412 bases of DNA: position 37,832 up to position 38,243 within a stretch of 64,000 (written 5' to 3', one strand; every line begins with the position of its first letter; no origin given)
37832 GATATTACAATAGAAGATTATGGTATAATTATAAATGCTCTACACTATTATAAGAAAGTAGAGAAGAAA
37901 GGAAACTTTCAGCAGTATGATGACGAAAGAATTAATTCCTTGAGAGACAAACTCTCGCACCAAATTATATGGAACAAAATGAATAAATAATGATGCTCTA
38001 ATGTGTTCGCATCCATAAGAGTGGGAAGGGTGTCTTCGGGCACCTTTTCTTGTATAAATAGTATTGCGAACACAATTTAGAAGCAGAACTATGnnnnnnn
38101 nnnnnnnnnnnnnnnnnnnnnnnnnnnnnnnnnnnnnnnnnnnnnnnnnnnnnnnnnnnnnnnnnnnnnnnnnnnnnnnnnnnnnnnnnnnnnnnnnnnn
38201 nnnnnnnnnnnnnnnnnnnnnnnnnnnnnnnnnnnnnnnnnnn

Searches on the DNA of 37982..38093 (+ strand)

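Call 82: search_dna_similar(query=window:37982-38093:+, collection=phages, mode=distant, max_evalue=1, max_rows=60)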
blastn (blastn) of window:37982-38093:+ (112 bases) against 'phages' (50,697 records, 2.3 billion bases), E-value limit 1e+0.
Records with a match: 62; places in all: 72; records where one place covers at least 80% of the query: 2.
Best place of each record, by identity: 95-99% 2; 80-90% 60.
By first word of the organism name: Escherichia 44; Synechococcus 15; Shigella 3.
By host as written in the record: Escherichia coli 16; - 12; Escherichia coli LF82 12; Escherichia coli O157:H7 5; Synechococcus sp. 4; Synechococcus sp. KCZYC6 2; Shigella flexneri ATCC 2587 2; Escherichia coli K-12 2; and 7 more.
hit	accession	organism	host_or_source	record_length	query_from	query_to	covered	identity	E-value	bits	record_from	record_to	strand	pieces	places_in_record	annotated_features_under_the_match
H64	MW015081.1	Synechococcus phage S-SRM01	Synechococcus sp. KCZYC6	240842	2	112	99%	96.4%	1e-44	183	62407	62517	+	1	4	translation initiation factor 2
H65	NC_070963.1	Synechococcus phage S-SRM01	Synechococcus sp. KCZYC6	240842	2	112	99%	96.4%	1e-44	183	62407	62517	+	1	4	translation initiation factor 2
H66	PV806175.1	Escherichia phage CCU7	Escherichia coli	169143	46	83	34%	84.2%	3e-2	43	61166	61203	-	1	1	none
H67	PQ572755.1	Escherichia phage CAU_ECP01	Escherichia coli O157:H7 ATCC 43984, ...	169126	46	83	34%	84.2%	3e-2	43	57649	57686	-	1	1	none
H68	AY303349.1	Escherichia phage RB69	-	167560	46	83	34%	84.2%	3e-2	43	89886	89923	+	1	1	none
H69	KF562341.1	Escherichia phage vB_EcoM_PhAPEC2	Escherichia coli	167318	46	83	34%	84.2%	3e-2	43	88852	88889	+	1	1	terminator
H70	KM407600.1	Shigella phage Shf125875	Shigella flexneri ATCC 2587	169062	46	83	34%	84.2%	3e-2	43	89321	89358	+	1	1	none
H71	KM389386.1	Escherichia phage CEV1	-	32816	46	83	34%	84.2%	3e-2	43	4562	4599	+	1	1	record has no annotation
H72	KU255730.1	Escherichia phage phiE142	Escherichia coli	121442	46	83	34%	84.2%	3e-2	43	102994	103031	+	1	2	none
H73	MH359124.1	Escherichia phage SF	Escherichia coli O157:H7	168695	46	83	34%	84.2%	3e-2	43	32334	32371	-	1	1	none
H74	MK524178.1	Escherichia phage PHB12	Escherichia coli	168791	46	83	34%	84.2%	3e-2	43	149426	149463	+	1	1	none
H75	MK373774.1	Escherichia phage vB_EcoM_WFL6982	Escherichia coli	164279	46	83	34%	84.2%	3e-2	43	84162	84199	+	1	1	terminator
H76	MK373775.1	Escherichia phage vB_EcoM_WFK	Escherichia coli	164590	46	83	34%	84.2%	3e-2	43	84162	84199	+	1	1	terminator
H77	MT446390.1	Escherichia phage TH12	Escherichia coli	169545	46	83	34%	84.2%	3e-2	43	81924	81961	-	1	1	record has no annotation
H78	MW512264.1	Escherichia phage PTK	Shaanbei White Cashmere Goat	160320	46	83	34%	84.2%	3e-2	43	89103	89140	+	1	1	none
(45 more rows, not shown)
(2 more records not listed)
